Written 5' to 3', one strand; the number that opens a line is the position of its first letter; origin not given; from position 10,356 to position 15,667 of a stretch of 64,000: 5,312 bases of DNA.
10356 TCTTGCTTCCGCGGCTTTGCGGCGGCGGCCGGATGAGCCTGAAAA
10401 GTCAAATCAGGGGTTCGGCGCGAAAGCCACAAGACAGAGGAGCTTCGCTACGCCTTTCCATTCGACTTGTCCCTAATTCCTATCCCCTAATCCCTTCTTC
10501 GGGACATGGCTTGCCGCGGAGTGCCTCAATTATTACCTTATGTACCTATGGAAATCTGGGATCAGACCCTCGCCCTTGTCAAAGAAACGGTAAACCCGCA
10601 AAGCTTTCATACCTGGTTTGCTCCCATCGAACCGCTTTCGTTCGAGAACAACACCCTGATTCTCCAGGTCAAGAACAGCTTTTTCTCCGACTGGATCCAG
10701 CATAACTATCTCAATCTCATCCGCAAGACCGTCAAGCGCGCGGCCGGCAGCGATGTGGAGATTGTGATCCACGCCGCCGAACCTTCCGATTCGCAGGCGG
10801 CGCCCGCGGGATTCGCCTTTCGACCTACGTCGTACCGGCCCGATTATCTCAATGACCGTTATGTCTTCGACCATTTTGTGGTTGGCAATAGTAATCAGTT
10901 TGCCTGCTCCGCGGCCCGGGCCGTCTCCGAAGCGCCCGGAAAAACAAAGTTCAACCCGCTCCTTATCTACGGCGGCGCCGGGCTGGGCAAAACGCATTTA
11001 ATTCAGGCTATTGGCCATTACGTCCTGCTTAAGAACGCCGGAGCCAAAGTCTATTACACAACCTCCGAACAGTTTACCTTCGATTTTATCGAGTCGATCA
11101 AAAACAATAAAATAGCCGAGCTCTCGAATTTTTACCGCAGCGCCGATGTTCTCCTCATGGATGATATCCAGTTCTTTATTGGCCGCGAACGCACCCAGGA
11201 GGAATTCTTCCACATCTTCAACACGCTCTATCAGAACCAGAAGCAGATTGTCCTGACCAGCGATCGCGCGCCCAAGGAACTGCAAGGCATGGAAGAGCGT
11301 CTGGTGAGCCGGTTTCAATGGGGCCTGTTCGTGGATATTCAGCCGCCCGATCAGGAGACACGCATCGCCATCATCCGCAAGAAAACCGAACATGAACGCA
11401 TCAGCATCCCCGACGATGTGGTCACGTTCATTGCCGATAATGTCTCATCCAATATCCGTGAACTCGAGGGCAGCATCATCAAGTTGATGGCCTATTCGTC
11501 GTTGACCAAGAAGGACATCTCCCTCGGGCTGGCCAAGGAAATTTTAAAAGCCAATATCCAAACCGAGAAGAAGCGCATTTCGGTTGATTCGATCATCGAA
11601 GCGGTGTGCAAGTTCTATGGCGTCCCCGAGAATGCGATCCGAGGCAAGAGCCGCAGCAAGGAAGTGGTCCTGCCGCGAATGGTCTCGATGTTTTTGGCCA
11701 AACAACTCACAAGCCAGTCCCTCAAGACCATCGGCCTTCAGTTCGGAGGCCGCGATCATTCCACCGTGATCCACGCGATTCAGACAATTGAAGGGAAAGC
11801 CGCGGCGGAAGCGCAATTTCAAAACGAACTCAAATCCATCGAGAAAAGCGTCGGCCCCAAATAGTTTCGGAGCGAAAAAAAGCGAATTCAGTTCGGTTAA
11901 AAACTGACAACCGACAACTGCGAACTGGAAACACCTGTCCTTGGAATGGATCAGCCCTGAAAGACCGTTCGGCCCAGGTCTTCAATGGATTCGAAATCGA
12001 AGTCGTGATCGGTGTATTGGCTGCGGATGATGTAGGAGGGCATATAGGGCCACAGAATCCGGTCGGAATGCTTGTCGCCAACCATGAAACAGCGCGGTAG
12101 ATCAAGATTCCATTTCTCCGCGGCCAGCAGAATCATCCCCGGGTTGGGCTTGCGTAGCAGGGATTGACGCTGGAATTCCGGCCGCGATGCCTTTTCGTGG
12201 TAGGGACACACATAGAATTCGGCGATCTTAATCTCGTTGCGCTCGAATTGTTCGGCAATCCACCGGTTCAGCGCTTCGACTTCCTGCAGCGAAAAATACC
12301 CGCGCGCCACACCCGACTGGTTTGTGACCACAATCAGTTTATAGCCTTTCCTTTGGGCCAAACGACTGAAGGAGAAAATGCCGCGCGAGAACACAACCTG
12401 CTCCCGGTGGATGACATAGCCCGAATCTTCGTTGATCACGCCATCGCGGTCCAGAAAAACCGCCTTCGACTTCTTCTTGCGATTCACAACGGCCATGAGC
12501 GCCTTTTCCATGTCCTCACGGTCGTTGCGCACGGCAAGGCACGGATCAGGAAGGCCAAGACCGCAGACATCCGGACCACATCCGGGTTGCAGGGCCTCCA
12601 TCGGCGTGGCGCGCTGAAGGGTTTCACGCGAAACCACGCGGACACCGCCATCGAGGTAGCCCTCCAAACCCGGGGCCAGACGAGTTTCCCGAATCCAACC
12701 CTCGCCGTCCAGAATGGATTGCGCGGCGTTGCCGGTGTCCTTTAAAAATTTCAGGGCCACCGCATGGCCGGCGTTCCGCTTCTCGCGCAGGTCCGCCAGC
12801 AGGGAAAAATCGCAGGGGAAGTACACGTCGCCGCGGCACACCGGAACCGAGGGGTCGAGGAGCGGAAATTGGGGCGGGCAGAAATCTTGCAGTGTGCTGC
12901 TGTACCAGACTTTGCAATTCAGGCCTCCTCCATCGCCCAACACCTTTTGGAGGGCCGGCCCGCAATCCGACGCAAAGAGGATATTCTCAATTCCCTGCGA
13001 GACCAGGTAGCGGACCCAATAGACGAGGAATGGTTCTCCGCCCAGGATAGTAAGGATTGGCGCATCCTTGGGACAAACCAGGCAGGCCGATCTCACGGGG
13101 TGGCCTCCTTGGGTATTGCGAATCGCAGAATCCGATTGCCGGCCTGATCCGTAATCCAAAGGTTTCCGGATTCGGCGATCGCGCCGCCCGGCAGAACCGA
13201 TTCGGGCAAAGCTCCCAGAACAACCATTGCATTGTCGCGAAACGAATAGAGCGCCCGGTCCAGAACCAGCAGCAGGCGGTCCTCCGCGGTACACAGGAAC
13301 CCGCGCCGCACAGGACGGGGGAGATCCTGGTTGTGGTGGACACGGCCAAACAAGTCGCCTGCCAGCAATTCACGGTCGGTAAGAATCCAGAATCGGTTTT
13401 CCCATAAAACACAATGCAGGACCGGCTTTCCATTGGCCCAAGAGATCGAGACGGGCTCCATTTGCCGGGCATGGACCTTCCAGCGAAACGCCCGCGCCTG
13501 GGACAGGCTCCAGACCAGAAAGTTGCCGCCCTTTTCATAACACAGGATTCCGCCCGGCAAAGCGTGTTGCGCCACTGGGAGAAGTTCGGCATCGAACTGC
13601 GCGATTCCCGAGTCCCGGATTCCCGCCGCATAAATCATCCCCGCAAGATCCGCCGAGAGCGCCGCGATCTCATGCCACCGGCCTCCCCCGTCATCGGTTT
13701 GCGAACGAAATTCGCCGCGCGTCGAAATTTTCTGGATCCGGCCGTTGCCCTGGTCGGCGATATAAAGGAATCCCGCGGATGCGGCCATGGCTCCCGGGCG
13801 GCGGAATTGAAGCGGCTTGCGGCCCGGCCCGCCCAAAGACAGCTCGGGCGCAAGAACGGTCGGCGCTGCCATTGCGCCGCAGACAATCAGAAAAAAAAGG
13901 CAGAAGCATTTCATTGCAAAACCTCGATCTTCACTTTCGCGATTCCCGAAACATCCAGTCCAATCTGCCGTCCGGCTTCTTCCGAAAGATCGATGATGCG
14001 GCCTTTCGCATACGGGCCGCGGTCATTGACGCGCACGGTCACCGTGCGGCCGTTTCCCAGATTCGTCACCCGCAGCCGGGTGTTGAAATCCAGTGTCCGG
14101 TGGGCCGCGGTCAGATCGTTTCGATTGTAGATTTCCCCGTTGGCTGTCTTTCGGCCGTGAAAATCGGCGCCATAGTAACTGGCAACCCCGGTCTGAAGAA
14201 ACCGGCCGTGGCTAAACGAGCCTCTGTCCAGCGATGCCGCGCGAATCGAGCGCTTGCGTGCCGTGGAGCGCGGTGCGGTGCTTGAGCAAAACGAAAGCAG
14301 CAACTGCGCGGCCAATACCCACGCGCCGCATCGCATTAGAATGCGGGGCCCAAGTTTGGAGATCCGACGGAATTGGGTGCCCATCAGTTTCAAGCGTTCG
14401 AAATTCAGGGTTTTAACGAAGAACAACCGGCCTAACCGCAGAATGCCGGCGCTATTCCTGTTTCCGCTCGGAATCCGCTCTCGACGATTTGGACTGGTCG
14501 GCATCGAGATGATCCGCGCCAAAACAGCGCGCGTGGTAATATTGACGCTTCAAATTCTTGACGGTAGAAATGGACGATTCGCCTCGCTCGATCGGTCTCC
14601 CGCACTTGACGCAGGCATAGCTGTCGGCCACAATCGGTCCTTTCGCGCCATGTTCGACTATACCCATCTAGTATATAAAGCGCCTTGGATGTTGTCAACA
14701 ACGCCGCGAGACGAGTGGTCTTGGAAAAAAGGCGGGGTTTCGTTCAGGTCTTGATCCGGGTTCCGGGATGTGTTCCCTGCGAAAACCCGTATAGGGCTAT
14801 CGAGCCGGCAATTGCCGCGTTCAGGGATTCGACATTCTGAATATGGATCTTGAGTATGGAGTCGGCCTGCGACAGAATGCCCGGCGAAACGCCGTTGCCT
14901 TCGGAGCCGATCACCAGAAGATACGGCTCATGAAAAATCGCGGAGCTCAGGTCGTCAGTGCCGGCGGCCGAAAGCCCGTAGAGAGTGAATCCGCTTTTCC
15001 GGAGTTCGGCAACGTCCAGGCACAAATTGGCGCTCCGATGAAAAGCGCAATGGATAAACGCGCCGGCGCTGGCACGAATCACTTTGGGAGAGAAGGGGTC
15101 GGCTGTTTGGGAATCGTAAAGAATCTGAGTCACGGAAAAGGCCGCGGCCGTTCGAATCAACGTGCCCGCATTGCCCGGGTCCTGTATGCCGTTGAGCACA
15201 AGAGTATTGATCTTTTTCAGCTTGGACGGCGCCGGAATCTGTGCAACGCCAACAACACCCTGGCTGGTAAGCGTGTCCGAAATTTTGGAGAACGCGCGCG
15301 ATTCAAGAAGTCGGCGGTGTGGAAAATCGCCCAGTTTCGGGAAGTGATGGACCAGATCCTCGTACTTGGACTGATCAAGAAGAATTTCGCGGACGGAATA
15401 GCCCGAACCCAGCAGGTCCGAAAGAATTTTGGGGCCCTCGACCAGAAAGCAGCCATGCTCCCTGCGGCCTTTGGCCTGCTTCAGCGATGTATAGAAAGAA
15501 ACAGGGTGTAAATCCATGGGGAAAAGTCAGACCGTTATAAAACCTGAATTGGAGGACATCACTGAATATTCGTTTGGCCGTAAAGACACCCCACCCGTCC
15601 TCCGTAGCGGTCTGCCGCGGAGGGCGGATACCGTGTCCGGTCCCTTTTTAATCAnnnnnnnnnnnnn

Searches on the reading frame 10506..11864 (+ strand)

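Call 83: search_protein_families(library=pfam, proteins=[window:10506-11864:+], max_evalue=0.00001)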
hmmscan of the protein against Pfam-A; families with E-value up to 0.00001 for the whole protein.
window:10506-11864:+ (452 aa): 4 families
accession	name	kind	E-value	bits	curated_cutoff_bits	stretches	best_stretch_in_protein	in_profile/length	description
PF00308.24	Bac_DnaA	-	6.5e-68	228.4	23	1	115-277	1-162/162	Bacterial DnaA ATPAse domain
PF08299.17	Bac_DnaA_C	-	8.4e-28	96.7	31.5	1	360-428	1-69/69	Bacterial dnaA protein helix-turn-helix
PF11638.13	DnaA_N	-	4.2e-18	65.3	24.6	1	16-76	2-63/65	DnaA N-terminal domain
PF01695.23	IstB_IS21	-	4.1e-09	36.7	24.1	1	152-255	95-195/238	IstB-like ATP binding protein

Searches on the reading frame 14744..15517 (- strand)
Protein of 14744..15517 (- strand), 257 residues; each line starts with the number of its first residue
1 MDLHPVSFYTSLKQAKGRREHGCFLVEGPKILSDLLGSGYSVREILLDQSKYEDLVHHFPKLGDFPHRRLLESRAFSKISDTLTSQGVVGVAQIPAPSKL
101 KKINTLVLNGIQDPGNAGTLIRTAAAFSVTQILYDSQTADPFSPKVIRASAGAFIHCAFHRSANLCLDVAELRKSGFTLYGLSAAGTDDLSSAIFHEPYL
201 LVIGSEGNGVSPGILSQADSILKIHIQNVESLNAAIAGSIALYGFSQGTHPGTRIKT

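Call 3: search_protein_families(library=pfam, proteins=[window:14744-15517:-], max_evalue=1)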
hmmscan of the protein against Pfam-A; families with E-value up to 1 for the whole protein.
window:14744-15517:- (257 aa): 3 families
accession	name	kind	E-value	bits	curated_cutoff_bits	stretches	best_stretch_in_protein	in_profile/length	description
PF00588.24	SpoU_methylase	-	1.7e-32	112.9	29.7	1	105-243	3-142/142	SpoU rRNA Methylase family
PF22435.1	MRM3-like_sub_bind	-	1.9e-10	41.5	27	1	10-90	8-84/84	MRM3-like substrate binding domain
PF08032.17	SpoU_sub_bind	-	0.098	13.4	22.8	1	25-93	1-71/76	RNA 2'-O ribose methyltransferase substrate binding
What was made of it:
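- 14744..15517 (-): SpoU/TrmH-family RNA 2'-O-methyltransferase (257 aa), the usual third gene of the unit. Pfam SpoU_methylase E 1.7e-32 plus MRM3-like substrate-binding domain (call 3).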

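Call 4: search_protein_families(library=ncbifam, proteins=[window:14744-15517:-], max_evalue=1)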
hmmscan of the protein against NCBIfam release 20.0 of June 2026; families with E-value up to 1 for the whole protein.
window:14744-15517:- (257 aa): 9 families
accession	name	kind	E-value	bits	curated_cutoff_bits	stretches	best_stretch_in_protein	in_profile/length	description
TIGR00186.1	rRNA_methyl_3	equivalog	3e-28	98.9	160.15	1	104-245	94-236/240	23S rRNA (guanosine(2251)-2'-O)-methyltransferase RlmB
NF008117.0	PRK10864.1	equivalog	1.4e-13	50.8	267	1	105-242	198-335/344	tRNA/rRNA methyltransferase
NF008386.0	PRK11181.1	equivalog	4.4e-12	45.8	366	1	105-244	97-237/244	23S rRNA (guanosine(2251)-2'-O)-methyltransferase RlmB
NF000477.1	NshR_TsnR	equivalog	3.8e-11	42.9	425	1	31-243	39-258/266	NshR/TsnR family 23S rRNA methyltransferase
NF000035.1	nosihep_NshR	exception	3.8e-07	29.9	500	1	85-246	93-261/274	NshR family nosiheptide/thiostrepton resistance 23S rRNA methyltransferase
TIGR00185.1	tRNA_yibK_trmL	equivalog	4.4e-07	29.9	190.6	1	106-246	4-145/154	tRNA (uridine(34)/cytosine(34)/5-carboxymethylaminomethyluridine(34)-2'-O)-methyltransferase TrmL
NF008295.0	PRK11081.1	equivalog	1.1e-05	25.1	227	1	105-244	21-160/230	tRNA (guanosine(18)-2'-O)-methyltransferase TrmH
NF002247.0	PRK01160.1-2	equivalog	0.09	12.8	339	1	100-136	125-161/165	hypothetical protein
NF007683.0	PRK10358.1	equivalog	0.11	12.4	282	1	112-252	10-152/157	tRNA (uridine(34)/cytosine(34)/5-carboxymethylaminomethyluridine(34)-2'-O)-methyltransferase TrmL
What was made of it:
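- Checked: Downstream is a SpoU/TrmH-family methyltransferase (14744-15517), 134 nt after B. A class II fructose-bisphosphate aldolase gene (18025-19029) is divergent (calls 3, 4).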

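Call 66: search_solved_structures(query=window:14744-15517:-, max_evalue=0.00001)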
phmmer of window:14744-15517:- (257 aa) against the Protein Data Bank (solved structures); distinct sequences matched with E-value up to 0.00001: 20.
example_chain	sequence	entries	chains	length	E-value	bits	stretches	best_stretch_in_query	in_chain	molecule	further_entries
2i6d_A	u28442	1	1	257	1.1e-28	103.7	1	4-240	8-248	RNA methyltransferase, TrmH family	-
7qiu_A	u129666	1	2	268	2.7e-26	95.8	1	10-244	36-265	rRNA methylase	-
5kzk_A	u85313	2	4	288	2e-15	60.2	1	10-243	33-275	Probable RNA methyltransferase, TrmH family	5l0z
9hcc_x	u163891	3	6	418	2.3e-13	53.5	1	7-156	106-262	rRNA methyltransferase 3, mitochondrial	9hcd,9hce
7oi6_z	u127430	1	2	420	1e-11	48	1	8-156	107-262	rRNA methyltransferase 3, mitochondrial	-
4x3l_A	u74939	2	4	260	8.1e-11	45.1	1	9-244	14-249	RNA 2'-O ribose methyltransferase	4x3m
9h1k_A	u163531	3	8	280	9.9e-11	44.8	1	9-244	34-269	23S rRNA methyltransferase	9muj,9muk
1x7o_A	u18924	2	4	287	1.4e-10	44.4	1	86-244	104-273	rRNA methyltransferase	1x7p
1ipa_A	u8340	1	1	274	6.5e-09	38.9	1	12-244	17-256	RNA 2'-O-RIBOSE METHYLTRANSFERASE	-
6yxx_EF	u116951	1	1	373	4.9e-08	36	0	97-155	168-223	SpoU_methylase domain-containing protein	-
6yxy_EF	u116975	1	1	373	5e-08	36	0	97-155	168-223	mt-LAF6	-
3nk6_A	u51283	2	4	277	1e-07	35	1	79-245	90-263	23S rRNA methyltransferase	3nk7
7am2_BY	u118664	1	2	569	1.1e-07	34.8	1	18-156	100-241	SpoU_methylase domain-containing protein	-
3gyq_A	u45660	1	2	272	2.3e-07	33.8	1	69-243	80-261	rRNA (adenosine-2'-O-)-methyltransferase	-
2ha8_A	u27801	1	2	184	3e-07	33.4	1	106-246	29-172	TAR (HIV-1) RNA loop binding protein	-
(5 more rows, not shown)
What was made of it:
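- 14744..15517 (-): Best PDB sequence matches are 2i6d (TrmH family) and 7qiu (rRNA methylase) (call 66).
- The closest solved relatives of the methyltransferase are TrmH-family and rRNA methylases (call 66).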

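Call 86: search_protein_families(library=padloc, proteins=[window:14744-15517:-], max_evalue=0.001)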
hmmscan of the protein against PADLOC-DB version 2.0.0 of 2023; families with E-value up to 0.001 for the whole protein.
window:14744-15517:- (257 aa): 0 families
